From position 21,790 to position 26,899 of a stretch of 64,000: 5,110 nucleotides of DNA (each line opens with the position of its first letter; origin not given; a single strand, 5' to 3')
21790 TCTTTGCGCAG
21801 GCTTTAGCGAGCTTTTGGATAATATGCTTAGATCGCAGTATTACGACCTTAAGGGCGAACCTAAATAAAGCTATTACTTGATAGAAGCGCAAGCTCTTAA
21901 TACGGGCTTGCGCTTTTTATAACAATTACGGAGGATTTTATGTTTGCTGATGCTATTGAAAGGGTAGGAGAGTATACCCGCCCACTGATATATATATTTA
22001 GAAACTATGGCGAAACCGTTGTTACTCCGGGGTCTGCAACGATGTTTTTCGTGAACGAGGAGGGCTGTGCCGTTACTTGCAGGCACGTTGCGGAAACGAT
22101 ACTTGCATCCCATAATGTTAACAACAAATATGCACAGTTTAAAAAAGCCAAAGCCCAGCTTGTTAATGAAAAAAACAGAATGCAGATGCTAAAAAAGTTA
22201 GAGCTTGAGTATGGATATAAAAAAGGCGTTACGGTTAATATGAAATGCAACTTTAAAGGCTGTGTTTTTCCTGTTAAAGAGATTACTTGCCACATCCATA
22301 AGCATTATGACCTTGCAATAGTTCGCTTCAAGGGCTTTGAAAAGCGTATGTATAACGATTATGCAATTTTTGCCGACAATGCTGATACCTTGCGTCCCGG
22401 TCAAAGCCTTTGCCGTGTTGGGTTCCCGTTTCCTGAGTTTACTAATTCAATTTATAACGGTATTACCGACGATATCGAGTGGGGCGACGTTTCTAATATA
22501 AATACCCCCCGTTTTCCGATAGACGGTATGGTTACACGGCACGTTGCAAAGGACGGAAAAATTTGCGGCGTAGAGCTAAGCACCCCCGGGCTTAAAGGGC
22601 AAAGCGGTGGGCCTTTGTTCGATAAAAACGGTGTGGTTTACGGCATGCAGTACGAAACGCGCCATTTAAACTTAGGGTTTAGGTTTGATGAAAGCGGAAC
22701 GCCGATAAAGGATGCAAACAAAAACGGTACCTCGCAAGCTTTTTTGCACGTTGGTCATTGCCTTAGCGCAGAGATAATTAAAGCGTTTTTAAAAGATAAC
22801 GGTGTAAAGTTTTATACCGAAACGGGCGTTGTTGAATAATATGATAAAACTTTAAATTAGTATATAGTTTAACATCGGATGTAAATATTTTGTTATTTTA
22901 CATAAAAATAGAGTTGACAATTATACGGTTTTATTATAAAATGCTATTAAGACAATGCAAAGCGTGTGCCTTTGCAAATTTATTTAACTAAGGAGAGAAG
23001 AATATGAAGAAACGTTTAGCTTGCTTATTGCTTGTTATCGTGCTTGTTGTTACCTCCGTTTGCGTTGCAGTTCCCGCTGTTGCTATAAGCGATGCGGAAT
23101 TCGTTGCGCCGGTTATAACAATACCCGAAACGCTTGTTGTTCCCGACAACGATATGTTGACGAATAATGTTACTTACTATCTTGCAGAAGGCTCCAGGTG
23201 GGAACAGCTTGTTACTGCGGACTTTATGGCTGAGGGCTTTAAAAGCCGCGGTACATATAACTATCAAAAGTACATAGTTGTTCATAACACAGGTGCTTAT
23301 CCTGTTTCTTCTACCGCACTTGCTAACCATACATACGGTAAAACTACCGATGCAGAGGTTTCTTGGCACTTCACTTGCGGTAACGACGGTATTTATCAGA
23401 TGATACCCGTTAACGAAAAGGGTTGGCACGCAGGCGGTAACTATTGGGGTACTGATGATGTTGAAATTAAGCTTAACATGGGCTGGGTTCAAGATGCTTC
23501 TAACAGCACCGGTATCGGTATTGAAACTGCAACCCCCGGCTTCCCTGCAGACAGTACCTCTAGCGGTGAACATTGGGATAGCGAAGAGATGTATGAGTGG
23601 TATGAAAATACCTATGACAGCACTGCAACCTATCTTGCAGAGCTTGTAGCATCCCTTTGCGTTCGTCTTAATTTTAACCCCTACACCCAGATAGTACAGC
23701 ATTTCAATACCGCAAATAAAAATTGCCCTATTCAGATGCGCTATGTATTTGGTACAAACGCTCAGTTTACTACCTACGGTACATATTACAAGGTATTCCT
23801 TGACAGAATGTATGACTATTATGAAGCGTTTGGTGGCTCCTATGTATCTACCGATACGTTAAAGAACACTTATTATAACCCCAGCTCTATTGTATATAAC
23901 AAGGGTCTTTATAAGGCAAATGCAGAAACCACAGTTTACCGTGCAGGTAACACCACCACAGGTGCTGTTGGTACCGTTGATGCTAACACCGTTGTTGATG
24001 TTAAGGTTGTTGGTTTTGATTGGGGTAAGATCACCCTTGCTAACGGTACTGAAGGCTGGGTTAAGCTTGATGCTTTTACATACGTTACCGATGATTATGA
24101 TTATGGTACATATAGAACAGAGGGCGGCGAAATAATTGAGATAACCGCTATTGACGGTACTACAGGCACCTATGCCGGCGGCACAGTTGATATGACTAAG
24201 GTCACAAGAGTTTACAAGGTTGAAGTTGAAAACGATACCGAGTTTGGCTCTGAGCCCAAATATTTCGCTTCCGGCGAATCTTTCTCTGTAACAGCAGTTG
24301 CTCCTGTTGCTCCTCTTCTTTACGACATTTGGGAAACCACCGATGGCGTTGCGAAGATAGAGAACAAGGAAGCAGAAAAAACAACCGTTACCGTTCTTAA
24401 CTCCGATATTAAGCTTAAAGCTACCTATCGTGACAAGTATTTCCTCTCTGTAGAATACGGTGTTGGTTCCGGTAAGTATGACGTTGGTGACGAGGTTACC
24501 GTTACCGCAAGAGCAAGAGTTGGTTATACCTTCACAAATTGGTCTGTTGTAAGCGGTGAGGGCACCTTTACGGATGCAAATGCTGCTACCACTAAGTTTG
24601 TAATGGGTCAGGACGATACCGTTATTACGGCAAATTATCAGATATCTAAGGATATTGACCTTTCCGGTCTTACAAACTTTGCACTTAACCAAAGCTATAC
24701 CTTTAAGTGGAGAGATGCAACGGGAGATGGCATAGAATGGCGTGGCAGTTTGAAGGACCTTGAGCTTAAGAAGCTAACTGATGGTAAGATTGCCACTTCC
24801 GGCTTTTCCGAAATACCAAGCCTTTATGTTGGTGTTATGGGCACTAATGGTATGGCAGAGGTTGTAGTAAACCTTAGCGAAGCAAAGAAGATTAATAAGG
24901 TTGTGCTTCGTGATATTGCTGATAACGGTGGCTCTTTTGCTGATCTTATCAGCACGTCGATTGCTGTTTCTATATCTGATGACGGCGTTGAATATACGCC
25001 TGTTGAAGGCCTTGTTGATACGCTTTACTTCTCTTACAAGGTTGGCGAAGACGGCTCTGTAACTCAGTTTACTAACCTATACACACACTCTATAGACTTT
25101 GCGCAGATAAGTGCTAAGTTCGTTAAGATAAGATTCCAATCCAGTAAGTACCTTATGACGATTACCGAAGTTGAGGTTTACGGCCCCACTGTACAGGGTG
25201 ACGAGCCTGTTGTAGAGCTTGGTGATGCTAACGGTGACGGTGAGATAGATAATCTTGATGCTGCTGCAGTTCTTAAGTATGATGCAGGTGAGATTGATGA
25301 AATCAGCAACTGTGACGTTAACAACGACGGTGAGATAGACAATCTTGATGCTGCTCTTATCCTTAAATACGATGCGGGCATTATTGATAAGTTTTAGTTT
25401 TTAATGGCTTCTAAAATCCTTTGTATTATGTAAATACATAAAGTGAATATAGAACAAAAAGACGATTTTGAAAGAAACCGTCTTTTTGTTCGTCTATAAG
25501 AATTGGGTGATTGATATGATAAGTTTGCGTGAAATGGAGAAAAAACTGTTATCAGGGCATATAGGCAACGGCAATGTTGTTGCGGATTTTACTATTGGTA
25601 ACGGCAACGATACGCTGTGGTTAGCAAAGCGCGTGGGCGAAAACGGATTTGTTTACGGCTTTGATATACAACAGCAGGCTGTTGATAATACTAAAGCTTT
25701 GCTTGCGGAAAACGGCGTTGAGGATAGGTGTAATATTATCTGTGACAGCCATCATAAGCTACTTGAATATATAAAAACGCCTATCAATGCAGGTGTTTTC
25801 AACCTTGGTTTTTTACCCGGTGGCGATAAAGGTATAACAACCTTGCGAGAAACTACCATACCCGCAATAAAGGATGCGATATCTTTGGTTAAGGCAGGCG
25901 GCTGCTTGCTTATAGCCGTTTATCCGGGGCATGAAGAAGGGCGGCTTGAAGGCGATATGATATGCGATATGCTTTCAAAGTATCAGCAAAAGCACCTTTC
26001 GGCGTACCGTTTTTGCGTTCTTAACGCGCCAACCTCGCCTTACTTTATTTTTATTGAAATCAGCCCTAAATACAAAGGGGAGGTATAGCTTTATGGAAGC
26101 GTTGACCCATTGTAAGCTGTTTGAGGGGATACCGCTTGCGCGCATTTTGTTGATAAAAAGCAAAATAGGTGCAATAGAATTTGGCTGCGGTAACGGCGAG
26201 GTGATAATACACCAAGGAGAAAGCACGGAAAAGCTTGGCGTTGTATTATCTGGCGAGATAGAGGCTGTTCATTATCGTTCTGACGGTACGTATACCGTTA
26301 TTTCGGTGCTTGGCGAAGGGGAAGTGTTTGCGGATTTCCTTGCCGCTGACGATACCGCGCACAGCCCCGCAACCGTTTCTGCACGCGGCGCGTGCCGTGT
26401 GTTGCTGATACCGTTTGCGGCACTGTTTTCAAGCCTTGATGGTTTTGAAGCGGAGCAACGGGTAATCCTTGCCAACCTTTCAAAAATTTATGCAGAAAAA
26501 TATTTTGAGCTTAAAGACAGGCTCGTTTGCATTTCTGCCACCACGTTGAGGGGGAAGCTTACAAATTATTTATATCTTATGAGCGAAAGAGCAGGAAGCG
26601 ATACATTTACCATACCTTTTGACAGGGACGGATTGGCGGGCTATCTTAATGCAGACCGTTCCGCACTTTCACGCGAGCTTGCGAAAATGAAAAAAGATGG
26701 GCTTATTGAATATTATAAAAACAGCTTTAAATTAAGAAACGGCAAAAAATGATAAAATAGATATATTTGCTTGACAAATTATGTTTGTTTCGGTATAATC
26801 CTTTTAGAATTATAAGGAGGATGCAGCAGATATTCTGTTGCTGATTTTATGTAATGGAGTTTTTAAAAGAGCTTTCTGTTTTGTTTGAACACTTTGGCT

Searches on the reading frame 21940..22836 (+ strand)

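Call 62: search_protein_families(library=pfam, proteins=[window:21940-22836:+], max_evalue=0.00001)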
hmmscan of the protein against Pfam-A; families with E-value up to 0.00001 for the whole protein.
window:21940-22836:+ (299 aa): 1 family
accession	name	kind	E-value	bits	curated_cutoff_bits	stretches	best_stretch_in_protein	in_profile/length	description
PF13365.12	Trypsin_2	-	6e-11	43.7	27.6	1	35-236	3-144/144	Trypsin-like peptidase domain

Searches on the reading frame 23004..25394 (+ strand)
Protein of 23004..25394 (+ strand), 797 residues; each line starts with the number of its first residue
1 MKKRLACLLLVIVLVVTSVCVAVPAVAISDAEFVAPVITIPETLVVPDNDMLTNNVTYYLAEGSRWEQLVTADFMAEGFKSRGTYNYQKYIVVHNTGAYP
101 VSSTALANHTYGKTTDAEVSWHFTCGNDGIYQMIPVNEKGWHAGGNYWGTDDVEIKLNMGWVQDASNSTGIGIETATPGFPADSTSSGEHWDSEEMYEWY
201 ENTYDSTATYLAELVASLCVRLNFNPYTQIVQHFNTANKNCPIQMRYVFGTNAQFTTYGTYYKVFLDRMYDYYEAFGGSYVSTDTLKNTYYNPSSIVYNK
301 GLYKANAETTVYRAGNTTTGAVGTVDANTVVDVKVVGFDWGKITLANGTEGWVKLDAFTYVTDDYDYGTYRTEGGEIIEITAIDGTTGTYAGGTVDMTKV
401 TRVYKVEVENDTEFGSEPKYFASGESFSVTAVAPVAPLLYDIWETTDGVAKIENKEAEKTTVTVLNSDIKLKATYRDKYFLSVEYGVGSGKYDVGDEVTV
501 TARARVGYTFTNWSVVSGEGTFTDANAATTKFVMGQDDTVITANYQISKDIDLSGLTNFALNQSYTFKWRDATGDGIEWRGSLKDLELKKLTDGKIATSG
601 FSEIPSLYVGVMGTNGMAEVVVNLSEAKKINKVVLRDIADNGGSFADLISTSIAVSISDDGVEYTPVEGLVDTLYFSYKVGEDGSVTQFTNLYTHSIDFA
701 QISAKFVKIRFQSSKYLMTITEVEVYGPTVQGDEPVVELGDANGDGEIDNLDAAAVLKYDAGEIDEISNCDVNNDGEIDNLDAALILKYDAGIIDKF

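Call 11: search_protein_families(library=pfam, proteins=[window:23004-25394:+], max_evalue=0.001)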
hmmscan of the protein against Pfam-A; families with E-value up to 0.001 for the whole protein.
window:23004-25394:+ (797 aa): 3 families
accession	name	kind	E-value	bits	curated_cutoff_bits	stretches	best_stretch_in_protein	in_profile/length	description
PF01510.30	Amidase_2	-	1.2e-18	68.1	26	1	89-242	6-129/131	N-acetylmuramoyl-L-alanine amidase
PF18998.6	Flg_new_2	-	2.2e-13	50.4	23.6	1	488-547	15-71/73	Divergent InlB B-repeat domain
PF00404.24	Dockerin_1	-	9e-09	35.8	22.9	1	739-789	1-55/57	Dockerin type I domain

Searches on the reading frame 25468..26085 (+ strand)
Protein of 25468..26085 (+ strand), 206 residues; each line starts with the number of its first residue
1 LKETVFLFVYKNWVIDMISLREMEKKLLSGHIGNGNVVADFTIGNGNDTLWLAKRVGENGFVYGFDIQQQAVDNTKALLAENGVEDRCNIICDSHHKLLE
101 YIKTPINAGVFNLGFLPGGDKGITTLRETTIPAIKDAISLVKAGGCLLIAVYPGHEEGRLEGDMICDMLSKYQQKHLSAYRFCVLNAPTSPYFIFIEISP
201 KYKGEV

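Call 69: search_protein_families(library=pfam, proteins=[window:25468-26085:+], max_evalue=0.00001)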
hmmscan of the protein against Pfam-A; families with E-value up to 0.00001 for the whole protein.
window:25468-26085:+ (206 aa): 3 families
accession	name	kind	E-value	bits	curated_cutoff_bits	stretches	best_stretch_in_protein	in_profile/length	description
PF06962.18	rRNA_methylase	-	8.3e-43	146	22.7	1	62-195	1-134/137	Putative rRNA methylase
PF13847.12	Methyltransf_31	-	1.3e-06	28.6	27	1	34-99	3-67/145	Methyltransferase domain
PF13649.12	Methyltransf_25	-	6.5e-06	27.2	27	0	38-98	1-58/97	Methyltransferase domain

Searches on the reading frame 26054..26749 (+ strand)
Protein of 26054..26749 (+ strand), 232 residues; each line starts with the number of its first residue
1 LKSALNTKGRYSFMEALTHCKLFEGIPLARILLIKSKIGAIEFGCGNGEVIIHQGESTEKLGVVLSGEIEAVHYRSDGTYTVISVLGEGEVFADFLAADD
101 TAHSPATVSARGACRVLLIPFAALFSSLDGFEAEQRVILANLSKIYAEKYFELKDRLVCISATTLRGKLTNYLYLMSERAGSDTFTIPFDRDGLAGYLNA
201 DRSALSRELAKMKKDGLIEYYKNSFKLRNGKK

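Call 69: search_protein_families(library=pfam, proteins=[window:26054-26749:+], max_evalue=0.00001)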
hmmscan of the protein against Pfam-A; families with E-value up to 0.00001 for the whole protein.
window:26054-26749:+ (232 aa): 2 families
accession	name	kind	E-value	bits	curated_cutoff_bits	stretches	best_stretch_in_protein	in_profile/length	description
PF00027.35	cNMP_binding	-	4.8e-14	52.5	27.5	1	48-124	7-82/89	Cyclic nucleotide-binding domain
PF13545.12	HTH_Crp_2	-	3.8e-09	36.8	27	1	168-228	2-62/70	Crp-like helix-turn-helix domain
